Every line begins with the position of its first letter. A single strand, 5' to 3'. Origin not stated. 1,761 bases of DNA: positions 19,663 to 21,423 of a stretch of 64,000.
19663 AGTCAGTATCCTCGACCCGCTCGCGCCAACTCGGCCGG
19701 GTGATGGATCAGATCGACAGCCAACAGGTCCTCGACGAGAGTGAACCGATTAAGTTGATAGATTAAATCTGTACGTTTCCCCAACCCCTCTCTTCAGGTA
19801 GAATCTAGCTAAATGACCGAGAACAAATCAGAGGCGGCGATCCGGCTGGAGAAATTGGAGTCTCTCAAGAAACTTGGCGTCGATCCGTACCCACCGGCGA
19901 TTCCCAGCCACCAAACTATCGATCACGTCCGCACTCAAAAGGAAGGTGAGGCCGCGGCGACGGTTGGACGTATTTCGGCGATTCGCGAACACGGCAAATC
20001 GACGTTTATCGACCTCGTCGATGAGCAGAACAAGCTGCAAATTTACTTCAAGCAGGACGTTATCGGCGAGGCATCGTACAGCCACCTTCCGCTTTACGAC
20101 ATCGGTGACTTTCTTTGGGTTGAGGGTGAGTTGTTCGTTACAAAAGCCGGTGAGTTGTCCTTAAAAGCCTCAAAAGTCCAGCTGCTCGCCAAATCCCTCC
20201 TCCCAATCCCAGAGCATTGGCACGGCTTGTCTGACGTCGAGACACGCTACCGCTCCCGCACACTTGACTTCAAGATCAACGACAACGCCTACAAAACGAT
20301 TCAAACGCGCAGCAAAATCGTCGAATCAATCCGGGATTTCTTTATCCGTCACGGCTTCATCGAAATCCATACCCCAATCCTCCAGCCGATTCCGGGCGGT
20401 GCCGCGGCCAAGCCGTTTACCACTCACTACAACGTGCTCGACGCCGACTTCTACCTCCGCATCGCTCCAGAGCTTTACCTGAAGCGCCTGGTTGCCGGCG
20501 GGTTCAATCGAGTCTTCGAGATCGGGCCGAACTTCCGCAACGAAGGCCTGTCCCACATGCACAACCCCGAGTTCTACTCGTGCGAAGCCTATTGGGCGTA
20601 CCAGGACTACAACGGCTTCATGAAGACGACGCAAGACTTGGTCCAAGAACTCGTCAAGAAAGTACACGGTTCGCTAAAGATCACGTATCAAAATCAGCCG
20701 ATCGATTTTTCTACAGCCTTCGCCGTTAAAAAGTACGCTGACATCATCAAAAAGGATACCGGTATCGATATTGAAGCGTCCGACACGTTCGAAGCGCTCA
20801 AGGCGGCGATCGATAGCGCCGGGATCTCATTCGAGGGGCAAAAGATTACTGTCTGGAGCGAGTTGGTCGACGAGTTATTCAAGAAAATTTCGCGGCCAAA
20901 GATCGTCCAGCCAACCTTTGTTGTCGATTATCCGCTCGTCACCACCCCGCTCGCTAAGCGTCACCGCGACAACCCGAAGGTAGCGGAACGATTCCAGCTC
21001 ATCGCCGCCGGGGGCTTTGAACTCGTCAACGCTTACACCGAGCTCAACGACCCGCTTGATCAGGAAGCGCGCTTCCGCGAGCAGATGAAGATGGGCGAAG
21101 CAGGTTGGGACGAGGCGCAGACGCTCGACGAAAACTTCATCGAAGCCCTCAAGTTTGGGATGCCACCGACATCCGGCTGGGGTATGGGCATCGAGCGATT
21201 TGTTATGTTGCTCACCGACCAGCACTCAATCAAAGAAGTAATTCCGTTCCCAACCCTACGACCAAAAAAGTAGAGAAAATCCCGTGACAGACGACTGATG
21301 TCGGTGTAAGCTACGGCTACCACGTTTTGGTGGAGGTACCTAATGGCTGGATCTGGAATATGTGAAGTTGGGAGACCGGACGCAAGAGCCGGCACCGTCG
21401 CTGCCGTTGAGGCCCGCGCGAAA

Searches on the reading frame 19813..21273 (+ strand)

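Call 29: search_protein_families(library=pfam, proteins=[window:19813-21273:+])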
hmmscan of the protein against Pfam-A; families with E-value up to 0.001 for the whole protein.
window:19813-21273:+ (486 aa): 3 families
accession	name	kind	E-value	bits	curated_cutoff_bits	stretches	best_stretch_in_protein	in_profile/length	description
PF00152.25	tRNA-synt_2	-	2.6e-87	293.2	25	1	142-482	2-307/308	tRNA synthetases class II (D, K and N)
PF01336.31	tRNA_anti-codon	-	1.8e-11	44.2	27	1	51-125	4-75/75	OB-fold nucleic acid binding domain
PF01409.25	tRNA-synt_2d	-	3.4e-07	30.4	19.8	0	233-294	104-164/246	tRNA synthetases class II core domain (F)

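Call 31: search_protein_families(library=ncbifam, proteins=[window:19813-21273:+])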
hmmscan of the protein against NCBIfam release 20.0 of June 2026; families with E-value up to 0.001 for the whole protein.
window:19813-21273:+ (486 aa): 20 families
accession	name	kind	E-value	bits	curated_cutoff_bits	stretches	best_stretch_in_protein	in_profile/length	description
NF001756.1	PRK00484.1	subfamily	2.6e-178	593.6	468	1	7-485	3-488/488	lysine--tRNA ligase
TIGR00499.1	lysS_bact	equivalog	5e-164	546.6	427.6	1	6-486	4-496/496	lysine--tRNA ligase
NF002821.0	PRK02983.1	equivalog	6.4e-154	514.5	742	1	8-485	622-1101/1102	bifunctional lysylphosphatidylglycerol synthetase/lysine--tRNA ligase LysX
NF009101.0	PRK12445.1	subfamily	9.4e-127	423.6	1026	1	49-486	69-505/505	lysine--tRNA ligase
TIGR00462.1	genX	equivalog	1.3e-64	218.6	286.9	1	164-479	2-304/304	EF-P lysine aminoacylase EpmA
NF006828.0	PRK09350.1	equivalog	4.4e-54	183.9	264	1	161-481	14-322/325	elongation factor P--(R)-beta-lysine ligase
NF003483.0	PRK05159.1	equivalog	2.7e-45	155.1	353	1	34-480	6-430/438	aspartate--tRNA(Asn) ligase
TIGR00458.1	aspS_nondisc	equivalog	9.1e-43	146.8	368.4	1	39-481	6-421/428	aspartate--tRNA(Asn) ligase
NF001750.0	PRK00476.1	equivalog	8.9e-40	136.5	443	2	34-330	7-307/590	aspartate--tRNA ligase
TIGR00459.1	aspS_bact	equivalog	2.5e-39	135.1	373.85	2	34-330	5-302/586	aspartate--tRNA ligase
NF003037.0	PRK03932.1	equivalog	8.9e-35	120.5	414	1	35-482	5-445/451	asparagine--tRNA ligase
TIGR00457.1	asnS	equivalog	6.7e-32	110.9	342.6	1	42-482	13-449/455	asparagine--tRNA ligase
NF009460.0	PRK12820.1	equivalog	3.5e-20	71.7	1379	2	145-280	156-290/723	bifunctional aspartyl-tRNA synthetase/aspartyl/glutamyl-tRNA amidotransferase subunit C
NF005052.0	PRK06462.1-1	equivalog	5.4e-20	71.7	368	1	156-481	41-345/353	asparagine synthetase A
NF005054.0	PRK06462.1-4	equivalog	5.7e-12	45.3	309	2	156-323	18-196/318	asparagine synthetase A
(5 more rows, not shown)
